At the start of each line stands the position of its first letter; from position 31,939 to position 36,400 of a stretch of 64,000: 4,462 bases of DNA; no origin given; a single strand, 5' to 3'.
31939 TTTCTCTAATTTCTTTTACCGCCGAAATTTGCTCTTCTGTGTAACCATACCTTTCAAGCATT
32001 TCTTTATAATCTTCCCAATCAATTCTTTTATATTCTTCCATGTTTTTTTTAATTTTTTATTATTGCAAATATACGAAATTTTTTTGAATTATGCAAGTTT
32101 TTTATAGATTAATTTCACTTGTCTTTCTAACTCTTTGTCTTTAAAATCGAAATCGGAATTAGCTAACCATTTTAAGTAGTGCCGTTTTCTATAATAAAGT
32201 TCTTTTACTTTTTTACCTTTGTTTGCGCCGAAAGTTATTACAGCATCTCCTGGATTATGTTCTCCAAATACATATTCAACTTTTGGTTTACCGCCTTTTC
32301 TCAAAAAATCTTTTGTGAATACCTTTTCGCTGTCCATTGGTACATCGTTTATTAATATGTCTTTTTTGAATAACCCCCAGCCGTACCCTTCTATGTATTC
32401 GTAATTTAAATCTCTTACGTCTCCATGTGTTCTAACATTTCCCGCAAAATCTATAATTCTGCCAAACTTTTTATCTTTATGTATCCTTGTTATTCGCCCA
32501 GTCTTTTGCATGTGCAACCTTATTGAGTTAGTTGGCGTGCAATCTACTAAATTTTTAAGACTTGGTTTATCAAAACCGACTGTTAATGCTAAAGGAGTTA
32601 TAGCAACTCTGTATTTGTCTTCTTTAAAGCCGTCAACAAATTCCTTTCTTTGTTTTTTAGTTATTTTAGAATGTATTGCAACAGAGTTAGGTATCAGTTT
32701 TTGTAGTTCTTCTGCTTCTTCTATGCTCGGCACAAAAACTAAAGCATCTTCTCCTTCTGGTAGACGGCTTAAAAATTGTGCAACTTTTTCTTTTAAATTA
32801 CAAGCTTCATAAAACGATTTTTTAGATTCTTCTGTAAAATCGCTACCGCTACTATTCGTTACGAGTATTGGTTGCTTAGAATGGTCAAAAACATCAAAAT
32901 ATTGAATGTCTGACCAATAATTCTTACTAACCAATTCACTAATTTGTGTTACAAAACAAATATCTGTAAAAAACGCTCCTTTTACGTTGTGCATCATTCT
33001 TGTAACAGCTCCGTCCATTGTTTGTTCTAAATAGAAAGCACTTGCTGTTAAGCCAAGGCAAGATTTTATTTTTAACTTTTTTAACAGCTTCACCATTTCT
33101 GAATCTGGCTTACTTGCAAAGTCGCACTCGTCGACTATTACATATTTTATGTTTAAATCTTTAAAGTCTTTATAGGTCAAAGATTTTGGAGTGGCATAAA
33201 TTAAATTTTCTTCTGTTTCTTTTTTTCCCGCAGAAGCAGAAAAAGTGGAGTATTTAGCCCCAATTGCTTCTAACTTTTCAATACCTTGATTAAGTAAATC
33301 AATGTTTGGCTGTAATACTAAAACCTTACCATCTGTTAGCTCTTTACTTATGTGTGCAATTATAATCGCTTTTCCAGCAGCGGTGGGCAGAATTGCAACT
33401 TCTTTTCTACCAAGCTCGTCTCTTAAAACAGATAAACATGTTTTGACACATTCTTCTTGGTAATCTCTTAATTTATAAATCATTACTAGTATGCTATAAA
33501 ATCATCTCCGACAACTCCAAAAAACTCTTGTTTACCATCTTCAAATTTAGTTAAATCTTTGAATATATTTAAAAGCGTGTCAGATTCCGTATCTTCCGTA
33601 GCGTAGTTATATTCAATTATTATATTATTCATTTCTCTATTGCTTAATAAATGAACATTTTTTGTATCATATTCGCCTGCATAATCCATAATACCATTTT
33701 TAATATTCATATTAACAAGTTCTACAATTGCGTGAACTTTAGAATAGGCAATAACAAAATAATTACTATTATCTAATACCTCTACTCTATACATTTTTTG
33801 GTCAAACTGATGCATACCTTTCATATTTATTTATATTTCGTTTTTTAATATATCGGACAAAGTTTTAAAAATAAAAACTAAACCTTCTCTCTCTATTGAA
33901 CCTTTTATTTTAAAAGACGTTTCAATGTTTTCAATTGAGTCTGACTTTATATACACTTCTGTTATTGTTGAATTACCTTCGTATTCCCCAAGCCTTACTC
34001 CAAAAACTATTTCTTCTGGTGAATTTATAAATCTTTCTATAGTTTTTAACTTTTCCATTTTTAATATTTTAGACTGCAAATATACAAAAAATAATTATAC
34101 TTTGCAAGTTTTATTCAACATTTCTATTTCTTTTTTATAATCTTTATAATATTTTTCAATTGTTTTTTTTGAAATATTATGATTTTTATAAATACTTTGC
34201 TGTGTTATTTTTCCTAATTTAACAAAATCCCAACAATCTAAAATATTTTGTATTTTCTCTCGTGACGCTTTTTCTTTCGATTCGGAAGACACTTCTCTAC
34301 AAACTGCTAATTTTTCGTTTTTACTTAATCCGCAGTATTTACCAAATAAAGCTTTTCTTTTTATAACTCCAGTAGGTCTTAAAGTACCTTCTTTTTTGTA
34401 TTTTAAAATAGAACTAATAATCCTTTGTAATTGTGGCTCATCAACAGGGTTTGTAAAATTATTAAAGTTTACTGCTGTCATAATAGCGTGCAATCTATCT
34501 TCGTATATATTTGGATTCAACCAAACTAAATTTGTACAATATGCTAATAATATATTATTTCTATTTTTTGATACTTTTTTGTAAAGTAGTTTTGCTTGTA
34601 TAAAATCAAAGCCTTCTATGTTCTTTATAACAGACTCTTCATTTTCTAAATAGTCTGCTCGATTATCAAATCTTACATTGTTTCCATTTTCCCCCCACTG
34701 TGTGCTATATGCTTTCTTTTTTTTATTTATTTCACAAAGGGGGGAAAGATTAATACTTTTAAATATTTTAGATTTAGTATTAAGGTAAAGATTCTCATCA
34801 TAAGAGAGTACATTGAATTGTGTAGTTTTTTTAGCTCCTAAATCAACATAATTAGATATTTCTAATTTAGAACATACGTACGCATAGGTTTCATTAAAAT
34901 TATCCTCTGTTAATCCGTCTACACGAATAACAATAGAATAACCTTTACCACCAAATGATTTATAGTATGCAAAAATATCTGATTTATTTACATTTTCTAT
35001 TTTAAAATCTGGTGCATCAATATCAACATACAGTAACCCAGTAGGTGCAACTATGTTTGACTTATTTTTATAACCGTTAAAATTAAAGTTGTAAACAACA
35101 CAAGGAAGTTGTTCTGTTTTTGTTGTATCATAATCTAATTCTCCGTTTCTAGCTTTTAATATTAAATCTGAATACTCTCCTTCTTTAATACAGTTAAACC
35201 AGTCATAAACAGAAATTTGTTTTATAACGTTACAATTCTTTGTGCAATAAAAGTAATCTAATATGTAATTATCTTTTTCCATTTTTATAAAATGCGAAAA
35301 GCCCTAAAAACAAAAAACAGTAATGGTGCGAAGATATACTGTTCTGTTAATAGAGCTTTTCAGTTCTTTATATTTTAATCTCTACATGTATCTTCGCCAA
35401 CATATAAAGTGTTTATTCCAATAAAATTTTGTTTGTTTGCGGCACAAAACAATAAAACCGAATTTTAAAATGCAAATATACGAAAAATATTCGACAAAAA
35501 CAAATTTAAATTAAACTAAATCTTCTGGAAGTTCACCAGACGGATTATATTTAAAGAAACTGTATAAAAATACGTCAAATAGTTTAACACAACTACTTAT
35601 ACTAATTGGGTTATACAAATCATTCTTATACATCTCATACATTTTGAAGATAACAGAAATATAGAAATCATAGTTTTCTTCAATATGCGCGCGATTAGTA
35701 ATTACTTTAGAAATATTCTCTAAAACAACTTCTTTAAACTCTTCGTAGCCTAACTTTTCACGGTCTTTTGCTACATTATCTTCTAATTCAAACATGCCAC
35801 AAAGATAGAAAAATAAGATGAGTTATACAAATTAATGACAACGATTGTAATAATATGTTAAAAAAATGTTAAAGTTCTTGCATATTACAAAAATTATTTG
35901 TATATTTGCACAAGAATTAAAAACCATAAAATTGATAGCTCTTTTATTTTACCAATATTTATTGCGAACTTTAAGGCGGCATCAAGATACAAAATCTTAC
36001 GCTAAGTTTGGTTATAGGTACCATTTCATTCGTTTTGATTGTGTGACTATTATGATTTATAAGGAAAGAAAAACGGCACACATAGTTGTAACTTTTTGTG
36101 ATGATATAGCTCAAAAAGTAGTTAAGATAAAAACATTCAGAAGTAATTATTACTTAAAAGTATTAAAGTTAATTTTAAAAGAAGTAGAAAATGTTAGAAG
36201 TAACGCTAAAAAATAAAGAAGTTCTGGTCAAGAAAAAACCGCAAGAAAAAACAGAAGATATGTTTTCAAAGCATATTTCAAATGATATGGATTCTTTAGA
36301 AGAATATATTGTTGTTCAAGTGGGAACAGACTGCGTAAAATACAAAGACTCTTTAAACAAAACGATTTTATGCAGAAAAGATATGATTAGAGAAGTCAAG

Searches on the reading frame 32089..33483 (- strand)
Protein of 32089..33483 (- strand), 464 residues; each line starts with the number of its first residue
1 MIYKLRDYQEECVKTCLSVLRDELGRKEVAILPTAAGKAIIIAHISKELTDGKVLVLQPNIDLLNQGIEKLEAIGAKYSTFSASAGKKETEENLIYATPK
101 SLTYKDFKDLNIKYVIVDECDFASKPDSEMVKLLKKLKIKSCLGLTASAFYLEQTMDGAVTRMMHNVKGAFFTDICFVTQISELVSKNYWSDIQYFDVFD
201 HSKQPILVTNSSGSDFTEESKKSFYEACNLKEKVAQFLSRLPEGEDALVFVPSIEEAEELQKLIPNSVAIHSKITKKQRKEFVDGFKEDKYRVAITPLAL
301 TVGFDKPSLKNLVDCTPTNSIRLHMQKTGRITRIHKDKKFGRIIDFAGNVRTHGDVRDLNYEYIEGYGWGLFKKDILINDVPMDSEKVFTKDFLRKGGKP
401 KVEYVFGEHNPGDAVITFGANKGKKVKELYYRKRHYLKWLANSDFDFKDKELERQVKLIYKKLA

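Call 9: search_protein_families(library=phrogs, proteins=[window:32089-33483:-])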
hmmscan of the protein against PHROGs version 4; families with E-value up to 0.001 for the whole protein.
window:32089-33483:- (464 aa): 7 families
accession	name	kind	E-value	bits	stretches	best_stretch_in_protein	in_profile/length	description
phrog_16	-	DNA, RNA and nucleotide metabolism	4e-51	175.3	1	2-358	270-606/986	DNA helicase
phrog_9690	-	DNA, RNA and nucleotide metabolism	1.1e-09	38.8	1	107-352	34-274/306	DNA helicase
phrog_16259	-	DNA, RNA and nucleotide metabolism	1.4e-08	35.4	1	3-134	116-249/330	DNA helicase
phrog_6819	-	DNA, RNA and nucleotide metabolism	1.6e-07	31.1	1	32-308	43-304/645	Holliday junction branch migration helicase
phrog_2488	-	DNA, RNA and nucleotide metabolism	3e-07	30.6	1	187-305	374-490/579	DNA helicase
phrog_62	-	DNA, RNA and nucleotide metabolism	1.8e-06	26.7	0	237-334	997-1097/1881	DNA helicase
phrog_16694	-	unknown function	1.2e-05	24.5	1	245-347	559-675/1010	-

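Call 19: find_related_loci(query=window:32089-33483:-, collection=metagenome_contigs, flank=10000)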
Query window:32089-33483:- (464 aa) in metagenome_contigs; peptide patterns used: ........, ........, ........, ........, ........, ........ (x = any residue, [..] = any of these).
306 stretches matched a pattern; 1 encode a relative of the query (tblastn E <= 1e-3); 1 distinct loci.
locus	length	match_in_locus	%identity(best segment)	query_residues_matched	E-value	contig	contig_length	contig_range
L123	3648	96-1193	33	1-359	4e-47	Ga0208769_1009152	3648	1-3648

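Call 20: find_homologous_proteins(query=window:32089-33483:-, max_evalue=1e-20)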
Query window:32089-33483:- (464 aa): 161 proteins with E <= 1e-20 among 8000 candidates; the best 120 are listed.
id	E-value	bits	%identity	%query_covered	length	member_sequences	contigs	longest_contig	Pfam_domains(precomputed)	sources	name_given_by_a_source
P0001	0.0e+0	1044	100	100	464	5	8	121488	PF00270.36,PF00271.38,PF04851.22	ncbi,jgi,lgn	jgi:DNA repair protein RadD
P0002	4.4e-257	871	83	100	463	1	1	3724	PF00270.36,PF00271.38,PF04851.22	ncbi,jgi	jgi:DNA repair protein RadD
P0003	2.0e-239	812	78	99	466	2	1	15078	PF00270.36,PF00271.38,PF04851.22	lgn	-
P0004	4.5e-233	792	74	99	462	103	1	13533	PF00270.36,PF00271.38,PF04851.22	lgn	-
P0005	3.0e-206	703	68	100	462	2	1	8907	PF00270.36,PF00271.38,PF04851.22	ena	-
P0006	3.8e-196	670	66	100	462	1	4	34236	PF00270.36,PF00271.38,PF04851.22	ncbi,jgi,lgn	jgi:DNA repair protein RadD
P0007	1.1e-191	655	64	99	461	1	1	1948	PF00270.36,PF00271.38,PF04851.22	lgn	-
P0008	2.2e-189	648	63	99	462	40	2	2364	PF00270.36,PF00271.38,PF04851.22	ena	-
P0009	9.1e-188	642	62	99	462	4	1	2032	PF00270.36,PF00271.38,PF04851.22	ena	-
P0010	4.6e-187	640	63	99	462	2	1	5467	PF00270.36,PF00271.38,PF04851.22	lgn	-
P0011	5.7e-185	633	62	99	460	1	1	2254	PF00270.36,PF00271.38,PF04851.22,PF20600.4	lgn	-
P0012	6.0e-184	630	62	100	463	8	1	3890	PF00270.36,PF00271.38,PF04851.22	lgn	-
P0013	2.4e-181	621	61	99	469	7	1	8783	PF00270.36,PF00271.38,PF04851.22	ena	-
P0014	5.5e-179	613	61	99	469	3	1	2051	PF00270.36,PF00271.38,PF04851.22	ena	-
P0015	2.4e-177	608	60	99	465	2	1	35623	PF00270.36,PF18766.8,PF00271.38,PF04851.22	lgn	-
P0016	9.0e-175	599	60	98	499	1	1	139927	PF00270.36,PF00271.38,PF04851.22,PF20600.4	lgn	-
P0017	6.0e-173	593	59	98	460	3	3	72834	PF00270.36,PF00271.38,PF04851.22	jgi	jgi:DNA repair protein RadD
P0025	1.3e-166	573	57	99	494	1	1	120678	PF00270.36,PF00271.38,PF04851.22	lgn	-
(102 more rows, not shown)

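Call 22: find_encoding_contigs(protein=P0003, flank=10000, max_places=1)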
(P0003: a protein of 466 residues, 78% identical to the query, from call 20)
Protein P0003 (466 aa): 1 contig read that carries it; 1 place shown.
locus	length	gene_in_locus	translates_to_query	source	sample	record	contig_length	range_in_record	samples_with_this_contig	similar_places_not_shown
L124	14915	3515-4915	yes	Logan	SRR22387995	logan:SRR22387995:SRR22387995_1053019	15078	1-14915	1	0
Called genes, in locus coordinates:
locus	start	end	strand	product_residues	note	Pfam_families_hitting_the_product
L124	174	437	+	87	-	-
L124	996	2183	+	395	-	PF08800:BT4734-like_N (weak)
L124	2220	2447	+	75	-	-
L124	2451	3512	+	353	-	-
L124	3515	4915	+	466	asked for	PF00270:DEAD, PF04851:ResIII, PF00271:Helicase_C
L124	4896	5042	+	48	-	-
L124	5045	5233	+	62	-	-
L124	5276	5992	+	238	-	-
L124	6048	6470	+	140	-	-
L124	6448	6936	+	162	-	-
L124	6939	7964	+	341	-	PF00154:RecA_N, PF21096:RecA_C (faint)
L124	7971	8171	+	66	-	-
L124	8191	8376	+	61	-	-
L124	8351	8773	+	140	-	-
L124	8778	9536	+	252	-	PF02562:PhoH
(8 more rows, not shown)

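Call 23: find_encoding_contigs(protein=P0006, flank=10000, max_places=1)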
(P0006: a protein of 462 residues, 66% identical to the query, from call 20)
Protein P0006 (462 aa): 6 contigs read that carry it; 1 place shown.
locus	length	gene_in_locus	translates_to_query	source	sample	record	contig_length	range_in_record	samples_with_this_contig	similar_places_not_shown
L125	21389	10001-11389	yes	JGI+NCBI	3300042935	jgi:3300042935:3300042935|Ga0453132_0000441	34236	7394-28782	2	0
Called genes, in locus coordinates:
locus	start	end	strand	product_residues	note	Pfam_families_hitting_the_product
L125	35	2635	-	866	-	-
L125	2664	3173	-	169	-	-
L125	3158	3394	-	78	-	-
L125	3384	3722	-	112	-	-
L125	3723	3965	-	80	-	-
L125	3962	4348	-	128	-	-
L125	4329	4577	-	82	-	PF00085:Thioredoxin, PF13098:Thioredoxin_2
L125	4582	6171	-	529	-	PF00118:Cpn60_TCP1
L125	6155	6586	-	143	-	-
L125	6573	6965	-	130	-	-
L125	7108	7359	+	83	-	-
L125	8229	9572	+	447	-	-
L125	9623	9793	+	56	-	-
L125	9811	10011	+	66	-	-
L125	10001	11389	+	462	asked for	PF00270:DEAD, PF04851:ResIII, PF00271:Helicase_C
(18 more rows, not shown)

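Call 24: find_encoding_contigs(protein=P0016, flank=10000, max_places=1)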
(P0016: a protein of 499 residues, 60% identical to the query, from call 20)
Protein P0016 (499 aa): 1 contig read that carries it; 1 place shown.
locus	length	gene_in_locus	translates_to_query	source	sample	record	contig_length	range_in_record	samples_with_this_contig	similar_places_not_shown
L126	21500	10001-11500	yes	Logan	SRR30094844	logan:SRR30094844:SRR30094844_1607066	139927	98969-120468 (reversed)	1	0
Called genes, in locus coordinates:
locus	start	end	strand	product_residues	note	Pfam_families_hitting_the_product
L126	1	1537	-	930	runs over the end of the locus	-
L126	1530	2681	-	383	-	PF05265:DUF723, PF14311:DUF4379 (faint), PF05265:DUF723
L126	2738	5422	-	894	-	-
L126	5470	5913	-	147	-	-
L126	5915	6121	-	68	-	-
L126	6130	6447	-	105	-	-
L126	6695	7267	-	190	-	-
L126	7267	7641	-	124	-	-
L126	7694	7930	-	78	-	-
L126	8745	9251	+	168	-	-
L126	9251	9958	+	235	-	PF11523:DUF3223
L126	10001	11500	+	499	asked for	PF00270:DEAD, PF04851:ResIII, PF00271:Helicase_C, PF20600:ExoX-like_C (weak)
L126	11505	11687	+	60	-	-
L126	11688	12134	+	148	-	-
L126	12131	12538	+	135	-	-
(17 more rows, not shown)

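Call 38: find_encoding_contigs(protein=P0004, flank=10000, max_places=1)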
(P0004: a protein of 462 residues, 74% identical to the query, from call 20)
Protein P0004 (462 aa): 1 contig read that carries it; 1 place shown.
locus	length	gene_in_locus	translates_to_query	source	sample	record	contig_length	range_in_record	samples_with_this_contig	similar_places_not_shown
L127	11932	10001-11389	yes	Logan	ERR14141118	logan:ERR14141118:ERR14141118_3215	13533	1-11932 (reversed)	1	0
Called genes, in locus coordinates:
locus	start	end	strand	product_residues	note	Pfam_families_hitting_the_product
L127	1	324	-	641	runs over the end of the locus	?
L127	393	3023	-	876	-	-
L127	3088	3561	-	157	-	-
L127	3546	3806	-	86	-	-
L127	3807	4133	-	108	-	-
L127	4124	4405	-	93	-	-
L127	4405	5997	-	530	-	PF00118:Cpn60_TCP1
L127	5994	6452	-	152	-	-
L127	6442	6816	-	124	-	-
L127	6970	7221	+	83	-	-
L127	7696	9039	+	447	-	-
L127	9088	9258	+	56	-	-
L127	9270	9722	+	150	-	-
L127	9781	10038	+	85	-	-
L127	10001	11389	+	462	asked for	PF00270:DEAD, PF04851:ResIII, PF00271:Helicase_C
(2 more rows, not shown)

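Call 39: find_encoding_contigs(protein=P0017, flank=10000, max_places=1)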
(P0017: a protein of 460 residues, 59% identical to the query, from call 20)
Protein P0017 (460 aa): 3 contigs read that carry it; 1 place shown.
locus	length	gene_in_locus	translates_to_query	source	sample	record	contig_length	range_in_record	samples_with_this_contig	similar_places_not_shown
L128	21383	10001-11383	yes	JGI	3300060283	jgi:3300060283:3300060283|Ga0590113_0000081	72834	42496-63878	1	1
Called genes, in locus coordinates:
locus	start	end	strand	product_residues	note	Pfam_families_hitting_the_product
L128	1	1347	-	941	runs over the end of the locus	-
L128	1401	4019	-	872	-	-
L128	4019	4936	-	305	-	PF05265:DUF723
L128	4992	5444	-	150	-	-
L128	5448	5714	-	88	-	-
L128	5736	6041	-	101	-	-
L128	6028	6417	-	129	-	-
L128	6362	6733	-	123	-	-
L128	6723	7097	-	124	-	-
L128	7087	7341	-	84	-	-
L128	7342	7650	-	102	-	-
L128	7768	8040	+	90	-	-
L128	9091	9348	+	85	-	-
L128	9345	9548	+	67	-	-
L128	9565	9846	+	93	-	-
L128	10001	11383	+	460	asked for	PF00270:DEAD, PF04851:ResIII, PF00271:Helicase_C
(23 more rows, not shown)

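Call 40: find_encoding_contigs(protein=P0025, flank=10000, max_places=1)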
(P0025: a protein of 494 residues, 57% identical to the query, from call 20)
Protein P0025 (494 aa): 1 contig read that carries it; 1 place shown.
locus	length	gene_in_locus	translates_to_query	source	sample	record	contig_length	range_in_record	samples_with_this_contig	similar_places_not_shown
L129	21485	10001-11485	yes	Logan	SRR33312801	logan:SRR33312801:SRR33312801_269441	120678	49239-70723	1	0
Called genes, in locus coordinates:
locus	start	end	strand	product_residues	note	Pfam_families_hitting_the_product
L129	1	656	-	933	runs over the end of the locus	-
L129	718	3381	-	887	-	-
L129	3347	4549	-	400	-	PF05265:DUF723, PF13455:MUG113 (faint)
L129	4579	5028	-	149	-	-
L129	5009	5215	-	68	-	-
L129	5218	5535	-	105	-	-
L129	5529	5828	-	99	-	-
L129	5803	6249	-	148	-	-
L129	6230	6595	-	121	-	-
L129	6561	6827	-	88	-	-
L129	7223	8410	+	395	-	-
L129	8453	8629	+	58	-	-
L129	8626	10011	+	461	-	-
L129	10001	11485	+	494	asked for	PF00270:DEAD, PF04851:ResIII, PF00271:Helicase_C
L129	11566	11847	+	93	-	-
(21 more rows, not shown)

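Call 85: search_dna_similar(query=window:32089-33483:-, collection=phages, mode=protein, max_rows=12)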
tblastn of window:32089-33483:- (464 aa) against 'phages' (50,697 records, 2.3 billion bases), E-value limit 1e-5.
Records with a match: 666; places in all: 668; records where one place covers at least 80% of the query: 28.
Best place of each record, by identity: <60% 666.
By first word of the organism name: Pseudomonas 96; Vibrio 92; Streptococcus 65; Escherichia 58; Brucella 41; Salmonella 37; Xanthomonas 29; Klebsiella 26; Serratia 21; Lactococcus 16; and 53 more.
By host as written in the record: - 52; Pseudomonas aeruginosa 32; Vibrio lentus 32; Escherichia coli 21; Serratia marcescens 16; Brucella abortus S19 14; Salmonella enterica subsp. enterica serovar Enteritidis PT1 13; Pseudomonas aeruginosa PAO1 11; and 250 more.
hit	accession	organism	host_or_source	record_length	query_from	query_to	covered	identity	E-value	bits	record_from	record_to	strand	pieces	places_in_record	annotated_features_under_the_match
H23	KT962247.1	Cellulophaga phage phi17:2_18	Cellulophaga baltica #18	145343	17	463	96%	31.3%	5e-54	201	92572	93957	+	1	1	helicase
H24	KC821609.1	Cellulophaga phage phi17:2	Cellulophaga baltica #17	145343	17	463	96%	31.3%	5e-54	201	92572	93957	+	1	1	helicase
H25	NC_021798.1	Cellulophaga phage phi17:2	Cellulophaga baltica #17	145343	17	463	96%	31.3%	5e-54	201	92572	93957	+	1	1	helicase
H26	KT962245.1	Cellulophaga phage phi4:1_13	Cellulophaga baltica #13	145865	17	463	96%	31.1%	6e-54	200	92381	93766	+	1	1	helicase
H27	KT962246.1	Cellulophaga phage phi4:1_18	Cellulophaga baltica #18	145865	17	463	96%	31.1%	6e-54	200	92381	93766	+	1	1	helicase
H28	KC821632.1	Cellulophaga phage phi4:1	Cellulophaga baltica #4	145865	17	463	96%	31.1%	6e-54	200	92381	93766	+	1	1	helicase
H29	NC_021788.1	Cellulophaga phage phi4:1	Cellulophaga baltica #4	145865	17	463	96%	31.1%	6e-54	200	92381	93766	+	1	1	helicase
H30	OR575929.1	phage csAssE-Sib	human gut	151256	1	432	93%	31.0%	2e-43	169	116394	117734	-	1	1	ATP-dependent DNA helicase | hypothetical protein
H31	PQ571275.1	Bacteroides phage BS-TP2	Bacteroides salyersiae BG8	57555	1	381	82%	30.5%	2e-39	157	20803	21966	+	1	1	DNA helicase | HNH endonuclease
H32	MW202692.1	Caudoviricetes sp.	Manatee Spring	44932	1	395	85%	29.0%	1e-22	107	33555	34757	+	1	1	type I site specific restriction modification protein | hnh endonuclease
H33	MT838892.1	Bacteriophage sp.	human fecal samples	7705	6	381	81%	30.1%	4e-36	147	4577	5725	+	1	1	record has no annotation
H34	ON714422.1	Vibrio phage vB_VnaS-L3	Vibrio natriegens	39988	1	397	86%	26.5%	2e-21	103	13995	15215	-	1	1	putative helicase | hypothetical protein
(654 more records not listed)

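Call 86: get_annotated_region(hit=H25, flank=20000)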
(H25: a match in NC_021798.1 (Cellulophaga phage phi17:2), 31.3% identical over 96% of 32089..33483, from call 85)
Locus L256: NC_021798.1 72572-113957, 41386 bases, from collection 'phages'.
description: Cellulophaga phage phi17:2, complete genome.
organism: Cellulophaga phage phi17:2 (NCBI taxid 1327972)
taxonomy: Viruses; Duplodnaviria; Heunggongvirae; Uroviricota; Caudoviricetes; Lightbulbvirus; Lightbulbvirus Cba172
host: Cellulophaga baltica #17; source: seawater; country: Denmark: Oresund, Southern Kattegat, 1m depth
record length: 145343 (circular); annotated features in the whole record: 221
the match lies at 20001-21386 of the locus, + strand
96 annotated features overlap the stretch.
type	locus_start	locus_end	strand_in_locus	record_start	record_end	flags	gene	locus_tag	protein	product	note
CDS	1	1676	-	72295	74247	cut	-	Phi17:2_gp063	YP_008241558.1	structural protein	annotation based on similarity to Cellulophaga phage phi4:1_gp61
CDS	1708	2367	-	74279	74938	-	-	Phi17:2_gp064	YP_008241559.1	virion structural protein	annotation based on similarity to Cellulophaga phage phi4:1_gp62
CDS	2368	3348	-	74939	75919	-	-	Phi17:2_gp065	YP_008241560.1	hypothetical protein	-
CDS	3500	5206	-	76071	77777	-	-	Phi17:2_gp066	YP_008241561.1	virion structural protein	annotation based on similarity to Cellulophaga phage phi4:1_gp66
CDS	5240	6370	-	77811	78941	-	-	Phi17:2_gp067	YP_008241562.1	hypothetical protein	-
CDS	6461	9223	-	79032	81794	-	-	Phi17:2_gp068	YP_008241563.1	portal protein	annotation based on similarity to Cellulophaga phage phi4:1_gp68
CDS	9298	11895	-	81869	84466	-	-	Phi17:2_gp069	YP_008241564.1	terminase large subunit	-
CDS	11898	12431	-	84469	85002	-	-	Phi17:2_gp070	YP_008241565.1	hypothetical protein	-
CDS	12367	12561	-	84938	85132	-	-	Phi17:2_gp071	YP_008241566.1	hypothetical protein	-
CDS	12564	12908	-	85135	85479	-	-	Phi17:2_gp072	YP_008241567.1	hypothetical protein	-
CDS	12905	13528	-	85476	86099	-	-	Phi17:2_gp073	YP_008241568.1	hypothetical protein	-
CDS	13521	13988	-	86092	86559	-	-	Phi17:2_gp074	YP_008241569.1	hypothetical protein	-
CDS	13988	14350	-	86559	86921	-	-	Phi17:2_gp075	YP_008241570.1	hypothetical protein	-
CDS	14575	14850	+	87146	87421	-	-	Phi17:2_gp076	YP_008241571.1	hypothetical protein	-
tRNA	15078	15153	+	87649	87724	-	-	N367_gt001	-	tRNA-Pro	-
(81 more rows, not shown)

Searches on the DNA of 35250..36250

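Call 77: search_rna_families(source=window, start=35250, end=36250, threshold=evalue, max_evalue=10)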
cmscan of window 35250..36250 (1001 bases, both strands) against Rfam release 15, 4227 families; matches with E-value up to 10: 4.
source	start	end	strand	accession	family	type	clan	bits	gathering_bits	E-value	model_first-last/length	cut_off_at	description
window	35288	35364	-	RF00834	mir-268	Gene; miRNA;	-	27.1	47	0.013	1-89/89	no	mir-268 microRNA precursor family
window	35277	35379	-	RF01814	rhtB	Gene; sRNA;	-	20.5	55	1.4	1-83/83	no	rhtB sRNA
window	35658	35732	-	RF02280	TtnuCD3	Gene; snRNA; snoRNA; CD-box;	-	20.4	70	4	1-72/72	no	Tetrahymena snoRNA TtnuCD3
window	35356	35426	-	RF01605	plasmodium_snoR30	Gene; snRNA; snoRNA; CD-box;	-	19.4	43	5.9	1-74/74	no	small nucleolar RNA snoR30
